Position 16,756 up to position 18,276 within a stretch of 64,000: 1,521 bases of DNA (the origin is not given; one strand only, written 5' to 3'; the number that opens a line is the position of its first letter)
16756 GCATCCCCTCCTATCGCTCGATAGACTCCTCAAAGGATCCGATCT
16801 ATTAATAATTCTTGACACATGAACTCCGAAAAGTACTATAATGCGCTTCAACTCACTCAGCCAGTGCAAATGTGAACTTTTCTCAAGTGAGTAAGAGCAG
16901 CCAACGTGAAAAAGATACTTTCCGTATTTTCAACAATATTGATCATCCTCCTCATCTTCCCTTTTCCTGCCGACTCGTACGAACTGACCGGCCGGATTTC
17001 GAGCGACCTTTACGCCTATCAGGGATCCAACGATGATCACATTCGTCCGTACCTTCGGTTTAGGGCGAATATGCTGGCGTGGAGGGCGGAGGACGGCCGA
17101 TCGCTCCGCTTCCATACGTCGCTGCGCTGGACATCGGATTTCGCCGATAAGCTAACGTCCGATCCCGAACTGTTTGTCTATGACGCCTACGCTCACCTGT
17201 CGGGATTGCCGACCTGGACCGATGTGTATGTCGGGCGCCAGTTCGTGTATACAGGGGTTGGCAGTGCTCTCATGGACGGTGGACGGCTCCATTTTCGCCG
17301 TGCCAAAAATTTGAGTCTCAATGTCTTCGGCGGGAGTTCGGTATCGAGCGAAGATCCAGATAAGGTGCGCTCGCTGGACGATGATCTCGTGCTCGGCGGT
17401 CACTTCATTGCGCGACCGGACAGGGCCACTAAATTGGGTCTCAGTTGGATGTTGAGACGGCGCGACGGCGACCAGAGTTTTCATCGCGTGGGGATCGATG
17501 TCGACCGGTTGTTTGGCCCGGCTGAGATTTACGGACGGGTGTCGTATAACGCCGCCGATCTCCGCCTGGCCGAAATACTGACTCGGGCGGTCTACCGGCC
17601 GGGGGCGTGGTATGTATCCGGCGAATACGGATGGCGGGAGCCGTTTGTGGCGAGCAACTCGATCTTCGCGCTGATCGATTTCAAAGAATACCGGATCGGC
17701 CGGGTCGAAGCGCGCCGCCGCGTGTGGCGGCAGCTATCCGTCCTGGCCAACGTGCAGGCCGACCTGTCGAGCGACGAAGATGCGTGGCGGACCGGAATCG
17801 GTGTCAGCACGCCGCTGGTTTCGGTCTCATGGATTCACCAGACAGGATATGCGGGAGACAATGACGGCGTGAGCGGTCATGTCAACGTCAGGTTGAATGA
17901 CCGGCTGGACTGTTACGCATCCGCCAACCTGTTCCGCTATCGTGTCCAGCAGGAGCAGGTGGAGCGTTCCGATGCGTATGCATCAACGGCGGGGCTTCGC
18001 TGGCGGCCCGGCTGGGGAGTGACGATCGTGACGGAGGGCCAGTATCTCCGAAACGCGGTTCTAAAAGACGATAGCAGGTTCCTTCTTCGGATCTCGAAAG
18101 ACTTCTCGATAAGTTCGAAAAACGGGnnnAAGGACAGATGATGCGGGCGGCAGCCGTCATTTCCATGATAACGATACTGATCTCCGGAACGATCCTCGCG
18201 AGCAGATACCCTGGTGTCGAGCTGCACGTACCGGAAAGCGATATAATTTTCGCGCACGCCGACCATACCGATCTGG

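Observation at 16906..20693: Porin-cytochrome-like operon: beta-barrel protein plus a 14-haem cytochrome plus a 13-haem lipoprotein cytochrome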

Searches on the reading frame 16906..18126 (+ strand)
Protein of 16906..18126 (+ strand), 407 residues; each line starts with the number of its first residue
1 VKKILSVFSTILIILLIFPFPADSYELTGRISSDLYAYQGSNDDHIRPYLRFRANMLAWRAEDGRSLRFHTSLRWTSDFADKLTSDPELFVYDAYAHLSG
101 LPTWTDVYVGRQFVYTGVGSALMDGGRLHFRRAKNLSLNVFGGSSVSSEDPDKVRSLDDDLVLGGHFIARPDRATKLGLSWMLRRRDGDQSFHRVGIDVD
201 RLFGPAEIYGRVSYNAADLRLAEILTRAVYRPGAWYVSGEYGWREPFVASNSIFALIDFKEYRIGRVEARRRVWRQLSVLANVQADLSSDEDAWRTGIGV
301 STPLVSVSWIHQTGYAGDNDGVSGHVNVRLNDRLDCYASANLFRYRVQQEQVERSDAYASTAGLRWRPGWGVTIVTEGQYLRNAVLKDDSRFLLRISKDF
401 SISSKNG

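Call 4: search_protein_families(library=pfam, proteins=[window:16906-18126:+], max_evalue=1)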
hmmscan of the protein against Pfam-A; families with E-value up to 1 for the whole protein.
window:16906-18126:+ (407 aa): 0 families

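Call 5: search_protein_families(library=ncbifam, proteins=[window:16906-18126:+], max_evalue=1)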
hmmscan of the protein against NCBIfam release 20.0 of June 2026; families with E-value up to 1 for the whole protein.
window:16906-18126:+ (407 aa): 0 families

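Call 11: find_homologous_proteins(query=window:16906-18126:+, max_evalue=0.001)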
Query window:16906-18126:+ (407 aa): 81 proteins with E <= 0.001 among 8000 candidates.
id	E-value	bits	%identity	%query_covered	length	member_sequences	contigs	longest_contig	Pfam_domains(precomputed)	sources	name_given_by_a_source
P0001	3.0e-273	924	100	100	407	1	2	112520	-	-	-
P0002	3.5e-229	779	85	96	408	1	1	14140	-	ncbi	-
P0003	5.8e-222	755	82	97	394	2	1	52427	-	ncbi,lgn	-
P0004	9.0e-194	662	72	100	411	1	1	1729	-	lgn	-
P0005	2.3e-188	644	69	100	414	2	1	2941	-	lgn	-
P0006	3.1e-188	644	68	100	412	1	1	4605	-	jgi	jgi:hypothetical protein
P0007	1.8e-183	628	67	99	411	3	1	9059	-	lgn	-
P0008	1.8e-178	612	67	97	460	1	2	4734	-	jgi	jgi:hypothetical protein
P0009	3.4e-173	594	65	96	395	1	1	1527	-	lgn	-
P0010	8.9e-173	593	76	84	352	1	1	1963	-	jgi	jgi:hypothetical protein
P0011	1.4e-172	593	63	100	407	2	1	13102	-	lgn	-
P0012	8.9e-171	587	65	98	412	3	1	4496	-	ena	-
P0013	3.8e-170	584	65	98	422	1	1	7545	-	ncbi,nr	ncbi:MAG: hypothetical protein HY770_04230 [Chitinivibrionia bacterium]|nr:hypothetical protein [Chi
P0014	2.1e-169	582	63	100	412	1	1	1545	-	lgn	-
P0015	2.5e-165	569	64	94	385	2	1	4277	-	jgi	jgi:hypothetical protein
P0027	1.4e-131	457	51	98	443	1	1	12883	-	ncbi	-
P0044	2.9e-110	387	44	99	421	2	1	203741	-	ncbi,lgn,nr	ncbi:MAG: hypothetical protein CVT49_00690 [candidate division Zixibacteria bacterium HGW-Zixibacter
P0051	9.2e-104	366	43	96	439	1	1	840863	-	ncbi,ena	-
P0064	1.6e-90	322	41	93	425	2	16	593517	-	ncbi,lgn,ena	-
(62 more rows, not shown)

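Call 13: find_encoding_contigs(protein=P0044, flank=8000, max_places=2)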
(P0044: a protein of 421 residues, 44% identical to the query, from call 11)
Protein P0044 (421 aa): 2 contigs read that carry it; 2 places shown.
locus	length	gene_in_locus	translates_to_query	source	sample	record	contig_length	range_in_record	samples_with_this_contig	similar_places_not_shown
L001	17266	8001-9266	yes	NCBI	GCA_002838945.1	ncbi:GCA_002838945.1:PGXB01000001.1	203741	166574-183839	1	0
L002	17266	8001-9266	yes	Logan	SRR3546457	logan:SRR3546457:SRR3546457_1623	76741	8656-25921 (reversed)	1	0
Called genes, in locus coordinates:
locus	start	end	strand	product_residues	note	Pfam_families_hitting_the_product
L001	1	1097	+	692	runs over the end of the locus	-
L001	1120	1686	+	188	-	-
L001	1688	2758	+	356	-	-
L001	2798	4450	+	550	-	PF13624:SurA_N_3 (faint), PF00639:Rotamase (faint), PF13145:Rotamase_2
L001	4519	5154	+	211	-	PF14522:Cytochrome_C7 (faint), PF14537:Cytochrom_c3_2 (faint), PF09699:Paired_CXXCH_1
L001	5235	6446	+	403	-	-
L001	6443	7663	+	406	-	-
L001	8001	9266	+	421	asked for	-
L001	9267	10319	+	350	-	PF02085:Cytochrom_CIII (faint), PF22113:Mtrc-MtrF_II-IV_dom (faint), PF14537:Cytochrom_c3_2 (faint), PF14522:Cytochrome_C7 (weak)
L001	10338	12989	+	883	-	PF02085:Cytochrom_CIII (faint), PF14522:Cytochrome_C7 (faint), PF09698:GSu_C4xC__C2xCH (weak)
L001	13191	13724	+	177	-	PF04542:Sigma70_r2 (faint)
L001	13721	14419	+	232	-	PF13490:zf-HC2 (weak)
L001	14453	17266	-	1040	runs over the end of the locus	PF13424:TPR_12, PF24885:TPR_NPHP3, PF13424:TPR_12, PF24885:TPR_NPHP3, PF13374:TPR_10, PF24885:TPR_NPHP3, PF13374:TPR_10, PF13424:TPR_12, +16 more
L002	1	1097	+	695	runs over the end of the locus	-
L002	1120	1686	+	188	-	-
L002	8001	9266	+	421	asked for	-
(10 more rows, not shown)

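Call 14: find_encoding_contigs(protein=P0064, flank=8000, max_places=2)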
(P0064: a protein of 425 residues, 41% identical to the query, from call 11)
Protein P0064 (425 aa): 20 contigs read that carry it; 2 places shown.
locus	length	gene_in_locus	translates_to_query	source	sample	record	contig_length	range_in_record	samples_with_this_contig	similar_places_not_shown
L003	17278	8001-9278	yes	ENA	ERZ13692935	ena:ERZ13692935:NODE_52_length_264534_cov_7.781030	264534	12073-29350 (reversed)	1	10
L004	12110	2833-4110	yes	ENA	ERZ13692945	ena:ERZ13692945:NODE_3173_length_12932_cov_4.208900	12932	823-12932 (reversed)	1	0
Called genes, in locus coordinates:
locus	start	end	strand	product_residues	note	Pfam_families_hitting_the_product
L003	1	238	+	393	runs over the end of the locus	PF12838:Fer4_7 (faint), PF13484:Fer4_16 (faint), PF13534:Fer4_17 (faint), PF13746:Fer4_18 (faint), PF13187:Fer4_9 (faint), PF13237:Fer4_10 (faint), PF17179:Fer4_22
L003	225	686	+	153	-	PF00027:cNMP_binding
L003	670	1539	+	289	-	PF00175:NAD_binding_1, PF10418:DHODB_Fe-S_bind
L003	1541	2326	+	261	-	PF01058:Oxidored_q6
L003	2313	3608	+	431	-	PF00374:NiFeSe_Hases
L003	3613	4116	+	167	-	PF01750:HycI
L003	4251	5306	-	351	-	-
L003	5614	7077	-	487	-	PF12704:MacB_PCD, PF02687:FtsX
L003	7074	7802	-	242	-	PF00005:ABC_tran, PF02463:SMC_N (faint), PF13304:AAA_21 (faint)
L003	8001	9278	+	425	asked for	-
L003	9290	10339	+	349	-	PF02085:Cytochrom_CIII (faint), PF14537:Cytochrom_c3_2 (faint), PF22113:Mtrc-MtrF_II-IV_dom (faint), PF14522:Cytochrome_C7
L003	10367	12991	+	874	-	PF14522:Cytochrome_C7 (faint), PF09698:GSu_C4xC__C2xCH (weak)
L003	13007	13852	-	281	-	PF03618:Kinase-PPPase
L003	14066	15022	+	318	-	PF00532:Peripla_BP_1, PF13407:Peripla_BP_4, PF13377:Peripla_BP_3 (weak)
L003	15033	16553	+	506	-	PF00005:ABC_tran, PF13304:AAA_21 (faint), PF00005:ABC_tran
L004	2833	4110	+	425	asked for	-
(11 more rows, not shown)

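Call 18: search_solved_structures(query=A1, max_evalue=10)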
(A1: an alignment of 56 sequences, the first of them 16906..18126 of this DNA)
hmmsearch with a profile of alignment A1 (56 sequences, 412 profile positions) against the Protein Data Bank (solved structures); distinct sequences matched with E-value up to 10: 0.

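Call 28: predict_structure(alignment_id=A1)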
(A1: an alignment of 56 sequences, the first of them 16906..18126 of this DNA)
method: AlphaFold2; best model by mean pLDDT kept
length: 407 residues; sequences in the alignment: 56
mean_pLDDT: 90.6   pTM: 0.78
mean pLDDT of the five models: 90.6, 90.4, 89.8, 89.0, 88.1
residues with pLDDT >= 90: 277; 70-90: 107; 50-70: 21; < 50: 2
segments of 3 or more residues with pLDDT < 50: none
pLDDT, mean of each block of 10 residues (from residue 1): 86 73 79 93 89 95 92 92 83 95 92 94 96 91 90 87 97 97 91 94 97 92 96 97 83 65 94 96 90 94 97 90 97 97 87 87 97 97 77 97 73
secondary structure, 60 per line:
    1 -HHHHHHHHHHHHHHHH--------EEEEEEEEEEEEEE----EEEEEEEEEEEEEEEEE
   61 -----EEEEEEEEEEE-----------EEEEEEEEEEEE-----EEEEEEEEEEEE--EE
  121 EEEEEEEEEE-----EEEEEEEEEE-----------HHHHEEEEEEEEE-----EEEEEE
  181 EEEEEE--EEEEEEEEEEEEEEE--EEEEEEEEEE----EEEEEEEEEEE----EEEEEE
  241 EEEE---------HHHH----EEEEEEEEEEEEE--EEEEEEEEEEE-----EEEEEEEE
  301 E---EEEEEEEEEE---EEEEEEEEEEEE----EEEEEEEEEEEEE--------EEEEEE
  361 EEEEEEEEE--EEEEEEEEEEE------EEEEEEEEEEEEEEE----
elements in order: H2-17 E26-39 E44-60 E66-76 E88-99 E105-116 E119-130 E136-145 H157-160 E161-169 E175-186 E189-203 E206-215 E220-230 E235-244 H254-257 E262-274 E277-287 E293-301 E305-314 E318-329 E334-346 E355-369 E372-382 E389-403

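Call 33: fold_search(model_id=the predicted structure, library=pdb)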
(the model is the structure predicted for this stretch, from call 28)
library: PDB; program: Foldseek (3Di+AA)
matches with E <= 10: 1103; with E <= 0.001: 334
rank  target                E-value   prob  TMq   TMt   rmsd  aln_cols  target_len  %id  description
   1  9fy9_D                5.6e-10  1.00  0.52  0.34   7.7       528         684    8  Cryo-EM structure of the type 1 chaperone-usher pilus FimD-tip complex (FimDHGFC) - Conformer 1 (released 2025-06-04)
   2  5dl5                  1.7e-09  1.00  0.42  0.41  14.5       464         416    9  Crystal structure of Acinetobacter baumannii OccAB1 (released 2016-02-03)
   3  2y0l                  1.9e-09  1.00  0.44  0.48   8.5       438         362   10  Crystal Structure of Pseudomonas Aeruginosa OpdO (released 2011-12-21)
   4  4fsp                  2.3e-09  1.00  0.40  0.43  11.2       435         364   11  Crystal Structure of Pseudomonas aeruginosa OccK11 (OpdR) (released 2013-07-24)
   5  2vqi_B                3.0e-09  1.00  0.36  0.33  14.7       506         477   10  Structure of the P pilus usher (PapC) translocation pore (released 2008-05-27)
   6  5dl8_A                3.2e-09  1.00  0.44  0.45  14.2       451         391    8  Crystal structure of Acinetobacter baumannii OccAB4 (released 2016-02-03)
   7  5ldt_A                3.5e-09  1.00  0.41  0.42  16.7       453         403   10  Crystal Structures of MOMP from Campylobacter jejuni (released 2016-10-26)
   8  4fms_B                7.0e-09  1.00  0.46  0.49   8.2       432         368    9  Crystal structure of Pseudomonas aeruginosa OccK2 (OpdF) in complex with glucuronate (released 2013-03-13)
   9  2vqi_A                7.0e-09  1.00  0.48  0.43  10.5       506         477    9  Structure of the P pilus usher (PapC) translocation pore (released 2008-05-27)
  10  8jto                  7.4e-09  1.00  0.31  0.34  13.7       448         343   10  Outer membrane porin of Burkholderia pseudomallei (BpsOmp38) in complex with ceftazidime (released 2024-06-26)
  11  3rfz_B                8.1e-09  1.00  0.52  0.31   7.5       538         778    7  Crystal structure of the FimD usher bound to its cognate FimC:FimH substrate (released 2011-06-01)
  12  3szd_A                9.8e-09  1.00  0.42  0.45  13.5       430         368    9  Crystal structure of Pseudomonas aeruginosa OccK2 (OpdF) (released 2012-02-08)
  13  9fxs_D                1.0e-08  1.00  0.51  0.35  10.7       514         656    6  Cryo-EM structure of the type 1 pilus complex including pilus rod and FimI-bound assembly platform after incorporation (released 2025-06-04)
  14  5dl7                  1.1e-08  1.00  0.46  0.47  10.6       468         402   10  Crystal structure of Acinetobacter baumannii OccAB3 (released 2016-02-03)
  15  2y2x_A                1.1e-08  1.00  0.41  0.43  13.3       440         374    9  Crystal Structure of Pseudomonas Aeruginosa OpdK with Vanillate (released 2011-12-28)
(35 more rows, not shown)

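Call 34: find_related_loci(query=A2, collection=genome_contigs, flank=6000)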
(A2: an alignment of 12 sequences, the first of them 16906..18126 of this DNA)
Query A2 (407 aa) in genome_contigs; peptide patterns used: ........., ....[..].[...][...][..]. (x = any residue, [..] = any of these).
48 stretches matched a pattern; 28 encode a relative of the query (tblastn E <= 1e-3); 28 distinct loci.
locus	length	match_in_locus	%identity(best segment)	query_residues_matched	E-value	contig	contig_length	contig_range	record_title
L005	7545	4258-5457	65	3-402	1e-163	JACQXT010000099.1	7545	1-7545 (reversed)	MAG: Chitinivibrionia bacterium isolate NC_groundwater_1522_Pr4_B-0.1um_59_2 SR1-18-B1_scaffold_235489, whole genome sho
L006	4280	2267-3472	48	7-407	2e-127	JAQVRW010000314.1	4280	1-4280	MAG: Candidatus Zixiibacteriota bacterium isolate STF1_26 NODE_87807_length_4280_cov_2.852877_Sandtown_F1, whole genome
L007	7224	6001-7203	47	7-407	2e-121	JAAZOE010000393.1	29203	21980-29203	MAG: Candidatus Zixiibacteriota bacterium isolate AS27yjCOA_31 139952_AS27, whole genome shotgun sequence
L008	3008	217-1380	49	18-405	2e-123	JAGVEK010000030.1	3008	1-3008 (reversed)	MAG: Candidatus Zixiibacteriota bacterium isolate DeMMO2_37 c_000000087778, whole genome shotgun sequence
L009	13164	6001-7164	44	19-404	2e-118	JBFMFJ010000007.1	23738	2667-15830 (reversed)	MAG: Candidatus Zixiibacteriota bacterium isolate MAG268 MAG268_7, whole genome shotgun sequence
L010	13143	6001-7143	49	27-407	3e-116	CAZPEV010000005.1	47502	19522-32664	MAG TPA_asm: uncultured Ignavibacteriales bacterium isolate binchicken_co261_18 genome assembly, contig: NODE_13_length_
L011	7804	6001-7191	45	4-402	9e-111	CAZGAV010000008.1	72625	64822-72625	MAG TPA_asm: uncultured Ignavibacteriales bacterium isolate binchicken_co150_3 genome assembly, contig: NODE_634_length_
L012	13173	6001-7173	43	11-402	6e-108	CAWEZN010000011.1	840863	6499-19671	MAG: uncultured candidate division Zixibacteria bacterium isolate MFD05942.bin.2.353 genome assembly, contig: contig_483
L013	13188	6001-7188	44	4-402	2e-107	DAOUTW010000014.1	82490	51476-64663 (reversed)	MAG TPA_asm: Candidatus Zixiibacteriota bacterium isolate CSMAG_807 CSMAG_807_k141_243119_length_82490_cov_11.0000, whol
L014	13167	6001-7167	41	18-406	2e-100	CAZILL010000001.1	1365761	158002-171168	MAG TPA_asm: uncultured Ignavibacteriales bacterium isolate SRP302447_co3_184 genome assembly, contig: NODE_3_length_136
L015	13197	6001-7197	40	6-404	2e-100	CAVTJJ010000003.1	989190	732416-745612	MAG: uncultured candidate division Zixibacteria bacterium isolate MFD05942.bin.1.404 genome assembly, contig: contig_177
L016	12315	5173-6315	42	22-402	5e-100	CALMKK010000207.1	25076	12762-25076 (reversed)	MAG TPA_asm: uncultured candidate division Zixibacteria bacterium isolate SRR6284162_bin.34_CONCOCT_v1.1_MAG genome asse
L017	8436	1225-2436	41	4-407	1e-99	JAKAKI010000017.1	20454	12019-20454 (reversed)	MAG: bacterium isolate WY4.bin59 NODE_3148_length_20454_cov_6.928912, whole genome shotgun sequence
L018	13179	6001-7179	41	12-404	2e-97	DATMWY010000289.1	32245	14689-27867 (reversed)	MAG TPA_asm: Candidatus Deferrimicrobium sp. isolate SMAG_U13106 k141_336514, whole genome shotgun sequence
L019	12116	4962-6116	40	16-401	9e-95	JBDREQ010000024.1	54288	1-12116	MAG: Candidatus Zixiibacteriota bacterium isolate MEGAHIT-group-1.322 k141_3767589, whole genome shotgun sequence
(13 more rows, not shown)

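Call 41: search_protein_representatives(alignment_id=A1)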
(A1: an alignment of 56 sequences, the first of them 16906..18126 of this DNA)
Query: 56 sequences, 412 profile positions. Proteins with E-value up to 0.001 (for the whole library): 834; up to 1e-10: 417; up to 1e-30: 165. The best 150 are listed.
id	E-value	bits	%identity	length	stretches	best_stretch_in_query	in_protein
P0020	3.7e-174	595.7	-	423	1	8-410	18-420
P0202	5.6e-158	542.4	-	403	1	5-405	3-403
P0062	1.2e-152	524.8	-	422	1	8-410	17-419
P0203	6.6e-150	515.8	-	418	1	7-407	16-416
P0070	3.4e-149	513.4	-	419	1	6-409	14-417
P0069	5.9e-149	512.7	-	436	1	7-408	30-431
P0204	3.0e-148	510.3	-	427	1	9-410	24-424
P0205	7.5e-147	505.7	-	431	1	9-409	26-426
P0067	9.4e-146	502.1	-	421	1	7-408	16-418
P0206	1.3e-144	498.4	-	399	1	12-406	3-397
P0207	5.0e-144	496.4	-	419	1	9-409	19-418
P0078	5.0e-144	496.4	-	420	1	5-409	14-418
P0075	1.8e-143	494.6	-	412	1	6-405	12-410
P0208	9.5e-143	492.2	-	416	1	7-407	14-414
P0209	1.3e-138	478.5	-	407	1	8-409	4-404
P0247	1.5e-59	218.2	-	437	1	9-402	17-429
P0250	1.1e-56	208.7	-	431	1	2-406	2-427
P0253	2.1e-55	204.5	-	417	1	10-408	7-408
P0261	8.8e-53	195.9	-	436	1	9-408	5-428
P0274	5.8e-48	180.0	-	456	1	10-407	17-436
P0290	1.3e-43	165.7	-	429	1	5-397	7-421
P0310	1.8e-38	148.7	-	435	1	20-399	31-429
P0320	2.4e-37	145.0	-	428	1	13-405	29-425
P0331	3.1e-35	138.1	-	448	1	9-388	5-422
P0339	7.7e-34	133.5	-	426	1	9-403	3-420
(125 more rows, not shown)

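Call 42: list_cluster_members(proteins=[P0247, P0250, P0253, P0261, P0274, P0290, P0310, P0320, P0331, P0339])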
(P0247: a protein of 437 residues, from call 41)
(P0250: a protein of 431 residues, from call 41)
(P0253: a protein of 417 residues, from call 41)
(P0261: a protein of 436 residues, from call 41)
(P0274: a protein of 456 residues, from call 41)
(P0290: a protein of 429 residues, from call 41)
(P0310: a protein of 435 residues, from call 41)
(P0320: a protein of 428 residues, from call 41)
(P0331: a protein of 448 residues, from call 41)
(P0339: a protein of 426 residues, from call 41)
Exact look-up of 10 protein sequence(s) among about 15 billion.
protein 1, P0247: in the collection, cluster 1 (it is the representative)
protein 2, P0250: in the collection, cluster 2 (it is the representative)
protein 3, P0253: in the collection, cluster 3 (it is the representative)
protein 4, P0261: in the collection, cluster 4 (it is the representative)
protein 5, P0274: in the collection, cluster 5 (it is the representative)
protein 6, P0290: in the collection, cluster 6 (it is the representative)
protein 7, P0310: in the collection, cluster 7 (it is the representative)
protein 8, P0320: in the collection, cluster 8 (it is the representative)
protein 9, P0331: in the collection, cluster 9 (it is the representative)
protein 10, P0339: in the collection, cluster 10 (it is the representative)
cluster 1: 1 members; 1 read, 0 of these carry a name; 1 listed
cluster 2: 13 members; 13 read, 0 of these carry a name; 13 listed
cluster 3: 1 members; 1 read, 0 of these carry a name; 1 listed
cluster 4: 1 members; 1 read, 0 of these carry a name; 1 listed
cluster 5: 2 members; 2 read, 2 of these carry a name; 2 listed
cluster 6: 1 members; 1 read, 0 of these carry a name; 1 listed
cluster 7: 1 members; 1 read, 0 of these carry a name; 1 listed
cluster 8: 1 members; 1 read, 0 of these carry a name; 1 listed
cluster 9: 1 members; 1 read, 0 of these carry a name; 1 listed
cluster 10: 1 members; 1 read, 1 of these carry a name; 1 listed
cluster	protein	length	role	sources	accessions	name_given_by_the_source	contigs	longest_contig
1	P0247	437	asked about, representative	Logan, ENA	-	-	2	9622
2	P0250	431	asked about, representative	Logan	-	-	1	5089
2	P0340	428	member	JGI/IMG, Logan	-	-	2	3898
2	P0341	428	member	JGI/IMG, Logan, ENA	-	-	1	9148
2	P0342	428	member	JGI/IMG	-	-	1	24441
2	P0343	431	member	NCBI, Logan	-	-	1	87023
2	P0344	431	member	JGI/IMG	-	-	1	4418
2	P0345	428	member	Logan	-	-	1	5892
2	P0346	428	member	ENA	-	-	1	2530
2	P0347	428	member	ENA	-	-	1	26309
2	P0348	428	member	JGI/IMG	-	-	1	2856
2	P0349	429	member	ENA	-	-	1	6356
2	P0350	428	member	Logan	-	-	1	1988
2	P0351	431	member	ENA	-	-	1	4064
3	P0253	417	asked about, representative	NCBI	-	-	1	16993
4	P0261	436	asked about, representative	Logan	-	-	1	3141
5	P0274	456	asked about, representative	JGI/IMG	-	hypothetical protein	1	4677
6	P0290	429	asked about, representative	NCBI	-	-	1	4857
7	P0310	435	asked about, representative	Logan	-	-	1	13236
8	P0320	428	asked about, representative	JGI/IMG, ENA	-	-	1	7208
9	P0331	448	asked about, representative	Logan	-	-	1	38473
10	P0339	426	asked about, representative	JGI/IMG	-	hypothetical protein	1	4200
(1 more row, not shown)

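Call 44: find_homologous_proteins(query=A3, max_evalue=0.001)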
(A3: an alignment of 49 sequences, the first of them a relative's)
Query A3 (49 sequences) (437 aa, profile of the alignment): 41 proteins with E <= 0.001 among 8000 candidates.
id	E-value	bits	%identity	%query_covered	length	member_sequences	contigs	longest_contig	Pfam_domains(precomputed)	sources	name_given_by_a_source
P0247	5.2e-137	475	100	100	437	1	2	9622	-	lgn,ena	-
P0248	1.0e-134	468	42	91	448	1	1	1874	-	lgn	-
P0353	1.7e-130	454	39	96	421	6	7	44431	-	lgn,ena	-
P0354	9.5e-129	448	40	91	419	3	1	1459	-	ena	-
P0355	2.2e-128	447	74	100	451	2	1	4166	-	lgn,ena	-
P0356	1.4e-126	441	38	93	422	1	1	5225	-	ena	-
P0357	6.6e-125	436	39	93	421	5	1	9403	-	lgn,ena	-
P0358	1.1e-123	432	36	91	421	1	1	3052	-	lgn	-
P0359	3.1e-123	430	39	95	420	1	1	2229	-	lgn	-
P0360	5.8e-123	429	35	92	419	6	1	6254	-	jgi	jgi:hypothetical protein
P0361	1.6e-122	428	40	96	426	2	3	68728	-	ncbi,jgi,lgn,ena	-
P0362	3.2e-121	423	31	90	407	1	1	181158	-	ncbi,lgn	-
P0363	4.1e-121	423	40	97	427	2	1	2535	-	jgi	jgi:hypothetical protein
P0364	3.1e-114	400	30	93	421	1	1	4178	-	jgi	-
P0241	1.1e-113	399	30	89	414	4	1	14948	-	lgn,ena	-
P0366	2.3e-113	397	30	89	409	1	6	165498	-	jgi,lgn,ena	jgi:hypothetical protein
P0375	9.6e-105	369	20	93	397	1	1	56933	-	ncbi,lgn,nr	ncbi:hypothetical protein JW960_05165 [candidate division KSB1 bacterium]|nr:hypothetical protein [c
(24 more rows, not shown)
